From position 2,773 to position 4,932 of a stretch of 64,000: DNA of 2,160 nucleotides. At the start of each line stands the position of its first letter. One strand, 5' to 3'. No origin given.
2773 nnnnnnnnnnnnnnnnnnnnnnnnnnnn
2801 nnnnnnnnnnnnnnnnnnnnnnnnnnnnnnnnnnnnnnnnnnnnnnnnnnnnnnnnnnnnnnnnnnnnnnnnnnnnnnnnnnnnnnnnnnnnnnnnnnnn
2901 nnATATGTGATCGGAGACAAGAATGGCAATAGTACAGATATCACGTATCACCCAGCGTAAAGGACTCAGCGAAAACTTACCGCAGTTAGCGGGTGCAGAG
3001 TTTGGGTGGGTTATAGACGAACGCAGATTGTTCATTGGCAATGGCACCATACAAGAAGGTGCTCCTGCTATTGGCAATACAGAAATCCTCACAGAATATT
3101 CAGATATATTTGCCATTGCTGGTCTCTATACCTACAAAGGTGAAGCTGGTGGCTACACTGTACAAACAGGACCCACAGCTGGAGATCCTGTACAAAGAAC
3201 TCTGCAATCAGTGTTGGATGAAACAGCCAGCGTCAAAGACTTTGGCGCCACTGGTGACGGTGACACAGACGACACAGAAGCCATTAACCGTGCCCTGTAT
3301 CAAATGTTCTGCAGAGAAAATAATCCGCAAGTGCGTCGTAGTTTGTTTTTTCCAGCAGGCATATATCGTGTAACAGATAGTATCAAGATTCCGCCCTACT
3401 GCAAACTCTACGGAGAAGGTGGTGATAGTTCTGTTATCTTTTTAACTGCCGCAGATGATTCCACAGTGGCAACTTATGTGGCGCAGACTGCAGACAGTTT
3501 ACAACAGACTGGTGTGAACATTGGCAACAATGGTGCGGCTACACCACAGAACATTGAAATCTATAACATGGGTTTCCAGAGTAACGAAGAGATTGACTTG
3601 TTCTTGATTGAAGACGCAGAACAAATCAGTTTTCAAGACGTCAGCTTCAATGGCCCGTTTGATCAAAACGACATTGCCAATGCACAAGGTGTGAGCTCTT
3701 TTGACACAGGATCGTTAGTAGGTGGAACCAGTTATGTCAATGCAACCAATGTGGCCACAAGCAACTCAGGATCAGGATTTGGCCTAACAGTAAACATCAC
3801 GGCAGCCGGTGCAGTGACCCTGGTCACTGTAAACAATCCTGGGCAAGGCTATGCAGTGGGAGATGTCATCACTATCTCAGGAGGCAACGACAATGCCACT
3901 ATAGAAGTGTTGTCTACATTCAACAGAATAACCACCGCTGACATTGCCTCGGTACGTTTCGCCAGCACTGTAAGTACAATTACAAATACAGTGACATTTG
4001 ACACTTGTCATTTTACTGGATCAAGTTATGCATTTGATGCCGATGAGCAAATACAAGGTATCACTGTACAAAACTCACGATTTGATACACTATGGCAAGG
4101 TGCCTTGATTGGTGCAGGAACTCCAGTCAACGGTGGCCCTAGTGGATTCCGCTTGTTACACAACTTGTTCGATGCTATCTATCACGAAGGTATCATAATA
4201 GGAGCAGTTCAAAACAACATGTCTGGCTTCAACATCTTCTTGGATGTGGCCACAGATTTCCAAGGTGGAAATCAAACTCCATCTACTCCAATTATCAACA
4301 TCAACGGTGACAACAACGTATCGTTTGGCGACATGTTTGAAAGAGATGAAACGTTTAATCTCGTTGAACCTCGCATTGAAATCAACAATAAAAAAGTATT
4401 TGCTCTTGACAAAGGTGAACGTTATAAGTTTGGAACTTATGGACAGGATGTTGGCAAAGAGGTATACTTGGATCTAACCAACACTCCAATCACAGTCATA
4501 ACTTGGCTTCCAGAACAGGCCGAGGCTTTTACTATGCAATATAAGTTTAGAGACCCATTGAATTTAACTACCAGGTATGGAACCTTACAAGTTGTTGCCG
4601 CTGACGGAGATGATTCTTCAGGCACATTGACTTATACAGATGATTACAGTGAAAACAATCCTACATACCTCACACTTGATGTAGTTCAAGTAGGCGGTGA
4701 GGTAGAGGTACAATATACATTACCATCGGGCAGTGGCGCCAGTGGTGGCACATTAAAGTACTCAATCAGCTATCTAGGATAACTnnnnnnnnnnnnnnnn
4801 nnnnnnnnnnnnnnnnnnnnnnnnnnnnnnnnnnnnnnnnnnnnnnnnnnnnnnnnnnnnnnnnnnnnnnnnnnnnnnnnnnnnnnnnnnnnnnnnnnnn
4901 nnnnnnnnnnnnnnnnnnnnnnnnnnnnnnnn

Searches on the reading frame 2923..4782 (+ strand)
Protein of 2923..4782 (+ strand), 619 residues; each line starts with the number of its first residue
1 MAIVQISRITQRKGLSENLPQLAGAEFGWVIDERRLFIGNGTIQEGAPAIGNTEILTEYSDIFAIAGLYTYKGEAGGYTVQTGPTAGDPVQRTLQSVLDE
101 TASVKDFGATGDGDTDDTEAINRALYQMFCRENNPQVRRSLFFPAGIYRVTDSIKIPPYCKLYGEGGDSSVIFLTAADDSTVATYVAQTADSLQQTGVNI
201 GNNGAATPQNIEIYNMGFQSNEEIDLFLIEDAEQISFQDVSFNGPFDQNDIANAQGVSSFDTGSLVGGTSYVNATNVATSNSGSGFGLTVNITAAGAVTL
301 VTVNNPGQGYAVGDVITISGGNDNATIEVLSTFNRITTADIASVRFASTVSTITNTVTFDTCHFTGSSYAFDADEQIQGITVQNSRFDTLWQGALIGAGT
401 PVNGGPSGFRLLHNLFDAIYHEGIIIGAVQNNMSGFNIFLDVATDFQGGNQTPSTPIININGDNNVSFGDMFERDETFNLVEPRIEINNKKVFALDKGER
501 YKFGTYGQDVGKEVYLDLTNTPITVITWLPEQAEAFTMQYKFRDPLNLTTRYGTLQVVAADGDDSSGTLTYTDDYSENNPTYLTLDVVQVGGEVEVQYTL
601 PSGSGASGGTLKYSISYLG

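Call 45: search_protein_families(library=phrogs, proteins=[window:2923-4782:+], max_evalue=0.001)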
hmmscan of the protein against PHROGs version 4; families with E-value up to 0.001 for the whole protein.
window:2923-4782:+ (619 aa): 6 families
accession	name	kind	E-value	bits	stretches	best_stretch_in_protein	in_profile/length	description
phrog_697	-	head and packaging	4.6e-12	45.1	1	252-357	1931-2038/2079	structural protein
phrog_4775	-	connector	2.8e-09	36.6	1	90-201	122-220/876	pre-neck appendage protein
phrog_7458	-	tail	2.2e-08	33.9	1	99-167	120-184/732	tail spike protein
phrog_17212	-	connector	5.6e-08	32.7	1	102-155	142-190/631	pre-neck appendage protein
phrog_18522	-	tail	3.6e-07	29.9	1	90-183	161-246/612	tail protein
phrog_18162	-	tail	0.00018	20.8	1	76-124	200-242/800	tail fiber protein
